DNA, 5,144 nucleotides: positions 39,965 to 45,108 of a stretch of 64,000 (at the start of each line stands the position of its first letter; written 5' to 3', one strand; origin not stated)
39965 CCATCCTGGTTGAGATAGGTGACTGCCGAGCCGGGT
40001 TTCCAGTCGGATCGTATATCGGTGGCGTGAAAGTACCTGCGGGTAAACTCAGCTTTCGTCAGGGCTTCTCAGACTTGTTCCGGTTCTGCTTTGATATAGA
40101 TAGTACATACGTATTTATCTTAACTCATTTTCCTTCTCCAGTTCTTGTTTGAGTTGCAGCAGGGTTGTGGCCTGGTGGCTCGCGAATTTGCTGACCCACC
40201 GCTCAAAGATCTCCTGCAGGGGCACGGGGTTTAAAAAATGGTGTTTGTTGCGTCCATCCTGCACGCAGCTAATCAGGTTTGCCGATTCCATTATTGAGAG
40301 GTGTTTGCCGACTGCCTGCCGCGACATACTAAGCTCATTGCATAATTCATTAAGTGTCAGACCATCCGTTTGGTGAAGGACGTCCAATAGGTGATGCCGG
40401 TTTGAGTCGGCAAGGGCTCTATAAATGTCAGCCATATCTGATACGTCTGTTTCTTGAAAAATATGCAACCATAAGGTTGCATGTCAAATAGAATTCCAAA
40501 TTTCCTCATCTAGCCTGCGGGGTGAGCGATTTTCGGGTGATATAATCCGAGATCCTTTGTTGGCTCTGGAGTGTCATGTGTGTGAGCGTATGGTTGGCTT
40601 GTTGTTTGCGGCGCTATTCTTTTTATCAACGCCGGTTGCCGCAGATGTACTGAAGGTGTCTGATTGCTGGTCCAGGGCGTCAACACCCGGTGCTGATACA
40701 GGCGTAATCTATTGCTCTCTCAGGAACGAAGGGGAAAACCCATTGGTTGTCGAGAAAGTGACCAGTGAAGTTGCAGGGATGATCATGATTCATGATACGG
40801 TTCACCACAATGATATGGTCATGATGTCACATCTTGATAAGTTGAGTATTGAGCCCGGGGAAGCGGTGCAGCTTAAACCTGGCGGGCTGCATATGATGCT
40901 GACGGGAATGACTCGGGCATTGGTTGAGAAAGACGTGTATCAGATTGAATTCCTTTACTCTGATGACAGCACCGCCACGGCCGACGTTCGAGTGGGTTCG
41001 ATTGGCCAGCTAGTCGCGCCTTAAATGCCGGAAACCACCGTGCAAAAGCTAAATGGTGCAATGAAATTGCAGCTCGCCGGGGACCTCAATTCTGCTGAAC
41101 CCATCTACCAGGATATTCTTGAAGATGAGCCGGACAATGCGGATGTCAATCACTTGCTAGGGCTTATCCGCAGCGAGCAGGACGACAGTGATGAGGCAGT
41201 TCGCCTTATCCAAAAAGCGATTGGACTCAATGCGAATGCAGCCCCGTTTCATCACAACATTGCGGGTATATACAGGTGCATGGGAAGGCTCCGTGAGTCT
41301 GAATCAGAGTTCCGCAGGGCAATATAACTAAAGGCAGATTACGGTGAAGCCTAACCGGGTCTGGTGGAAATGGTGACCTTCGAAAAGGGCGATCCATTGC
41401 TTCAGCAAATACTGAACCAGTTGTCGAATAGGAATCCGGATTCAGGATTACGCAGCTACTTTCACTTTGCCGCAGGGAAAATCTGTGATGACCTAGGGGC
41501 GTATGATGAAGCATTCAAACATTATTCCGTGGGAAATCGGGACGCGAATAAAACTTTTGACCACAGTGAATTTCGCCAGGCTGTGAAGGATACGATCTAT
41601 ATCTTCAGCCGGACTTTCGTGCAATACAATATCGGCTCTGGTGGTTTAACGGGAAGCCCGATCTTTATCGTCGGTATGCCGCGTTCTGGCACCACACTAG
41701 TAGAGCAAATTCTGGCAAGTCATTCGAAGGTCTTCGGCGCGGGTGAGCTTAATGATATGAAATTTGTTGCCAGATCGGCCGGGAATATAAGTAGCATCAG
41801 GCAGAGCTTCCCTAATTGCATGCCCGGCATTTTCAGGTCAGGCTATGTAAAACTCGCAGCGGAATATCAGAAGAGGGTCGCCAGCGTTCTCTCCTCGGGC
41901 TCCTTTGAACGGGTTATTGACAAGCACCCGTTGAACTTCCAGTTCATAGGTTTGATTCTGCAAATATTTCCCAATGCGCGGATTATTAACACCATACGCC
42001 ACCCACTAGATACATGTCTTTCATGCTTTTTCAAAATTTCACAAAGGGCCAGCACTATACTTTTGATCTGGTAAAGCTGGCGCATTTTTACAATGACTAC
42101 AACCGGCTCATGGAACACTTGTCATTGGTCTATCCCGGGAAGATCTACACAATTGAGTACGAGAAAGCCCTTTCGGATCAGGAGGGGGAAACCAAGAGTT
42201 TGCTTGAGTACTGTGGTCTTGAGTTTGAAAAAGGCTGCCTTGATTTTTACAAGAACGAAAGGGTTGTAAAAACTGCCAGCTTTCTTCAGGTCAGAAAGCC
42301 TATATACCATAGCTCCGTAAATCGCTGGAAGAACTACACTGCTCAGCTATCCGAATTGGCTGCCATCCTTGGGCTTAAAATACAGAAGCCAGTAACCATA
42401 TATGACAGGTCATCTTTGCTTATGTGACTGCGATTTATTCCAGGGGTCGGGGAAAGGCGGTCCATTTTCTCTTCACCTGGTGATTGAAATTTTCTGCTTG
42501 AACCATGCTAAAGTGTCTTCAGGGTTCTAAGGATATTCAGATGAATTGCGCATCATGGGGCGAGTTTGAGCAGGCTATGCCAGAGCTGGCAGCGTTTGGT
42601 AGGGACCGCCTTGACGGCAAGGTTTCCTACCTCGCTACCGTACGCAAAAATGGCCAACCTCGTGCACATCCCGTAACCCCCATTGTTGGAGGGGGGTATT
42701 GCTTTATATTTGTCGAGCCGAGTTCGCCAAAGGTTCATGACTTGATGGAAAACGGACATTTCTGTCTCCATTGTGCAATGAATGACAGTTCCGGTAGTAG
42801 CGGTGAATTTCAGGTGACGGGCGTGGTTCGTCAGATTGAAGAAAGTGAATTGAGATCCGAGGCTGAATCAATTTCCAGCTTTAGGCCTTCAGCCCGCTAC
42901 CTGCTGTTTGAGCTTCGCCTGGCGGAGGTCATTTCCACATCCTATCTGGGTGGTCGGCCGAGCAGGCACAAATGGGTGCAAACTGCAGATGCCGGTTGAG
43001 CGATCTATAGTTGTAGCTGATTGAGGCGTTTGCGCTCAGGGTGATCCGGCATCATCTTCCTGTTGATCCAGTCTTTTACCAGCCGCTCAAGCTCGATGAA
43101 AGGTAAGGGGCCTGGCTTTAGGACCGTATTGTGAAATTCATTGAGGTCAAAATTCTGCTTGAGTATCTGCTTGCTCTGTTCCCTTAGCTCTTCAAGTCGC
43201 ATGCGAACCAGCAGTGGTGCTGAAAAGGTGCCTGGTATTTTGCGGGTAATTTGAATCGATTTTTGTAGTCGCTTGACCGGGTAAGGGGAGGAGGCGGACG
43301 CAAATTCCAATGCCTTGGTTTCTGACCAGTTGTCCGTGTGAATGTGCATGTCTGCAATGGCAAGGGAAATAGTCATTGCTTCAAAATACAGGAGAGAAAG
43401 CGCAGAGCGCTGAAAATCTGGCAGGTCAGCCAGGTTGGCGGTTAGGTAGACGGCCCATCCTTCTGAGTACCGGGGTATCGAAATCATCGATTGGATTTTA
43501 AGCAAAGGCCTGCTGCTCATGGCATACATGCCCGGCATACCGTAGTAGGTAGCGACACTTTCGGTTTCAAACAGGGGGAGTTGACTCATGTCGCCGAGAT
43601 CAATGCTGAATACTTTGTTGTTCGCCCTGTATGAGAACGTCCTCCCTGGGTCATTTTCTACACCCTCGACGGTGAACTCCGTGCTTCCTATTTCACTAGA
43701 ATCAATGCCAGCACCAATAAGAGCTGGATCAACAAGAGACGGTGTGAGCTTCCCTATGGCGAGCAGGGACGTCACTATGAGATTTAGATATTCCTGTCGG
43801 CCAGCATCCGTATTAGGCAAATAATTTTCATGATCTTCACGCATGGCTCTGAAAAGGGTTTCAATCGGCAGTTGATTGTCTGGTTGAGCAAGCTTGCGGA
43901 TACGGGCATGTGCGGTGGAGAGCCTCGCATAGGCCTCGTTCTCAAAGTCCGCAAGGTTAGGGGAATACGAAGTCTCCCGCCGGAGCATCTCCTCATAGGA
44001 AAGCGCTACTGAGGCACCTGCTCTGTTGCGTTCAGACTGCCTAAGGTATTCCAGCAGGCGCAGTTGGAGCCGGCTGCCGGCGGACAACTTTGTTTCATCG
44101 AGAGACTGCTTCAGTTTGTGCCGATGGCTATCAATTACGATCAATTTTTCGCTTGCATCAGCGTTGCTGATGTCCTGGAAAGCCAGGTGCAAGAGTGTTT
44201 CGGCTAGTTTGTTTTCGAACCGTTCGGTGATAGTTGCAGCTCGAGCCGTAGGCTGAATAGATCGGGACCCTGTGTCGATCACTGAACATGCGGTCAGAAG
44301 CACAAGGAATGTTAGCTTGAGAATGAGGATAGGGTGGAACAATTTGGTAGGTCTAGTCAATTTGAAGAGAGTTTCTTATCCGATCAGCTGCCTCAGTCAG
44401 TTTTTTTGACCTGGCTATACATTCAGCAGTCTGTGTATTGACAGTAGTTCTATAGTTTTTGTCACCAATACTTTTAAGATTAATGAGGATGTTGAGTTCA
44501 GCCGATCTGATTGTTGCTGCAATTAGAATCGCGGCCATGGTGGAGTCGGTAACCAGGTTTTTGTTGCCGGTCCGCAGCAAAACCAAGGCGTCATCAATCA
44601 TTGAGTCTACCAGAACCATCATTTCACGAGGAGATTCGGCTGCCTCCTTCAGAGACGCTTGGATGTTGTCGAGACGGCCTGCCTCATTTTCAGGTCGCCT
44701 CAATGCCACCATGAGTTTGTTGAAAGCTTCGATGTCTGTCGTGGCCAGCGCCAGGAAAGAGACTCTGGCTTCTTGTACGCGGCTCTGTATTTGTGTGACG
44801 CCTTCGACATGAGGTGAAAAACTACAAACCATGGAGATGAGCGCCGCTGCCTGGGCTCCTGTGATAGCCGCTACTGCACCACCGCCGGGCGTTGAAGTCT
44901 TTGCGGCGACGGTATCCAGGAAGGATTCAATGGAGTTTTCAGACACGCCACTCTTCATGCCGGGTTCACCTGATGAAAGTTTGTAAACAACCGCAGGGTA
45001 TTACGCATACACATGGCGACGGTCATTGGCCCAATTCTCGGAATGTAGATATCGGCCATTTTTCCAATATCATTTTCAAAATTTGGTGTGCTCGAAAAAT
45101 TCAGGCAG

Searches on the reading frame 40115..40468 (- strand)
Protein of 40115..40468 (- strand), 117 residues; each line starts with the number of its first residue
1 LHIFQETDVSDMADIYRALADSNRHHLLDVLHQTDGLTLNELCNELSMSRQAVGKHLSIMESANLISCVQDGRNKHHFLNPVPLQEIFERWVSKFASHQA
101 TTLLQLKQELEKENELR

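Call 11: search_protein_families(library=pfam, proteins=[window:40115-40468:-])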
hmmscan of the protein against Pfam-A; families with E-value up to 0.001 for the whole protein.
window:40115-40468:- (117 aa): 7 families
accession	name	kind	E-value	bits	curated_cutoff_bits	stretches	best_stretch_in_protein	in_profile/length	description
PF12840.13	HTH_20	-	8.1e-09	35.8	27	1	19-68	1-50/51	Helix-turn-helix domain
PF12802.13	MarR_2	-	1.7e-06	28.5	27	1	24-73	7-60/61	MarR family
PF01022.26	HTH_5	-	8.7e-06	26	22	1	21-67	1-46/47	Bacterial regulatory protein, arsR family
PF01047.28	MarR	-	1.4e-05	25.3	24.6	1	23-74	4-55/59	MarR family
PF08279.18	HTH_11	-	3.6e-05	24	25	1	25-64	3-43/55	HTH domain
PF13412.12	HTH_24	-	4.2e-05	23.5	21.9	1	22-66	3-47/48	Winged helix-turn-helix DNA-binding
PF25212.1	HVO_A0114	-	0.00051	20.2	27.6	1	10-76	11-76/84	HVO_A0114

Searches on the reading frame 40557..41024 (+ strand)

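Call 8: search_protein_families(library=pfam, proteins=[window:40557-41024:+])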
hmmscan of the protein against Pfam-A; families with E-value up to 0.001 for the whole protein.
window:40557-41024:+ (155 aa): 1 family
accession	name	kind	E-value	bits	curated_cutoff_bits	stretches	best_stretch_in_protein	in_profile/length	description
PF04314.18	PCuAC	-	5.9e-26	90.9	29.4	1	34-140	1-107/109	Copper chaperone PCu(A)C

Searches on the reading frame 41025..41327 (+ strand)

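Call 11: search_protein_families(library=pfam, proteins=[window:41025-41327:+])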
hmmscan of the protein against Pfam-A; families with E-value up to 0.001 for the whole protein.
window:41025-41327:+ (100 aa): 11 families
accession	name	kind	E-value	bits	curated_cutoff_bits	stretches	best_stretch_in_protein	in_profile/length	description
PF14559.12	TPR_19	-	5.4e-09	36.7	25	1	18-71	4-57/68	Tetratricopeptide repeat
PF13181.12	TPR_8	-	6.7e-08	32.5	25.7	0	39-71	1-33/34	Tetratricopeptide repeat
PF13431.12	TPR_17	-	8.4e-08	32.4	24.4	1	28-59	2-33/34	Tetratricopeptide repeat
PF13424.12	TPR_12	-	1.4e-07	32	30.1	0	26-66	24-72/77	Tetratricopeptide repeat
PF07719.23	TPR_2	-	2.5e-07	30.7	27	0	39-69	1-31/34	Tetratricopeptide repeat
PF13176.12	TPR_7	-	4.3e-06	26.8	27.9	0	43-68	3-28/36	Tetratricopeptide repeat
PF13428.12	TPR_14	-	6e-05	23.8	23.5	0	17-46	13-42/44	Tetratricopeptide repeat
PF13374.12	TPR_10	-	7.4e-05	23.1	27.5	0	77-100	6-29/42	Tetratricopeptide repeat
PF23914.1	TPR_CcmH_CycH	-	0.00032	21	42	1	18-65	100-147/158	Cytochrome c-type biogenesis protein H TPR domain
PF00515.34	TPR_1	-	0.00039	20.6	27.8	0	44-69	6-31/34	Tetratricopeptide repeat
PF13432.12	TPR_16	-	0.00084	20.2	32.7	0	18-72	10-64/65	Tetratricopeptide repeat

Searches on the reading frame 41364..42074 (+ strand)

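Call 8: search_protein_families(library=pfam, proteins=[window:41364-42074:+])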
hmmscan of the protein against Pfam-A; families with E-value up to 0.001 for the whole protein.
window:41364-42074:+ (236 aa): 2 families
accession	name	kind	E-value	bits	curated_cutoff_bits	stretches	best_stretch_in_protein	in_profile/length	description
PF13469.12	Sulfotransfer_3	-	2.5e-29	103.5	27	1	99-228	1-148/216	Sulfotransferase family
PF00685.33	Sulfotransfer_1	-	2.8e-06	27.4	22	1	99-222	3-108/255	Sulfotransferase domain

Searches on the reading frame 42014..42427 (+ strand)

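Call 11: search_protein_families(library=pfam, proteins=[window:42014-42427:+])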
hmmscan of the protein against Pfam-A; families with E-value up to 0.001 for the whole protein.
window:42014-42427:+ (137 aa): 1 family
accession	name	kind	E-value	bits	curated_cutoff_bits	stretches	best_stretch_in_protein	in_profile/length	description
PF13469.12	Sulfotransfer_3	-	6.4e-10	40.1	27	1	8-72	148-215/216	Sulfotransferase family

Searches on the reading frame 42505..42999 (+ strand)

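Call 8: search_protein_families(library=pfam, proteins=[window:42505-42999:+])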
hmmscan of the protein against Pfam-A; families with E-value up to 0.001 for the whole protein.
window:42505-42999:+ (164 aa): 1 family
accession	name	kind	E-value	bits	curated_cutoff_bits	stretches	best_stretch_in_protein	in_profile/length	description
PF01243.27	PNPOx_N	-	3.8e-08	34.2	28.1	1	40-142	14-116/120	Pyridoxamine 5'-phosphate oxidase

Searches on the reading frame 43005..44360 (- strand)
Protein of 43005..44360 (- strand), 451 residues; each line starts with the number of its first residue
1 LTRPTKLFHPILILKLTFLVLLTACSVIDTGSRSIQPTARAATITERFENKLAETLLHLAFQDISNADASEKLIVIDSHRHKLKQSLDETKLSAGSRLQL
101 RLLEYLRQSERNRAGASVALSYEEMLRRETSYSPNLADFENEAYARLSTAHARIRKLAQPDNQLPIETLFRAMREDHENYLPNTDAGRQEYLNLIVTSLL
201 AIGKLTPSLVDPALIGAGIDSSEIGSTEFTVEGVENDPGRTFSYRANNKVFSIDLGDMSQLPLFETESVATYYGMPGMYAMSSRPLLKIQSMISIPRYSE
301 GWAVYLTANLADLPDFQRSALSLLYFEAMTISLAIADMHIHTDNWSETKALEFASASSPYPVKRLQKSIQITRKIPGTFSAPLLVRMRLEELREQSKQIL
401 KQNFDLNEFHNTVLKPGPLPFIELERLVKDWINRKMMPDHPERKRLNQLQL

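Call 7: search_protein_families(library=pfam, proteins=[window:43005-44360:-])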
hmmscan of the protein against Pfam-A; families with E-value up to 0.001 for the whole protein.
window:43005-44360:- (451 aa): 1 family
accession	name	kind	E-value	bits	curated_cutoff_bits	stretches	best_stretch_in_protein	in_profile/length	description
PF05960.17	DUF885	-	3.1e-29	103.4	32.4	1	122-428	218-532/532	Bacterial protein of unknown function (DUF885)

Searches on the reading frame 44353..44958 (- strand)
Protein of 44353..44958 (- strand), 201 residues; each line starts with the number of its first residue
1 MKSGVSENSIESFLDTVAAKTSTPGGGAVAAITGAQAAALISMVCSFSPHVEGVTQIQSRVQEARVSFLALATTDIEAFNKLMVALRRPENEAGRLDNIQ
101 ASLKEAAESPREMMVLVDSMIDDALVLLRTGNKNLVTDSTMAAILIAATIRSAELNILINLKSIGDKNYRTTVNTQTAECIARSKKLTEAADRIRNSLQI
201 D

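Call 7: search_protein_families(library=pfam, proteins=[window:44353-44958:-])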
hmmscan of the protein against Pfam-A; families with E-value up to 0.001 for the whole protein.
window:44353-44958:- (201 aa): 1 family
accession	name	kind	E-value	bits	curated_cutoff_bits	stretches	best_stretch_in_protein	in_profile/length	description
PF04961.17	FTCD_C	-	3.8e-41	141.2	24.5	1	9-177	1-180/182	Formiminotransferase-cyclodeaminase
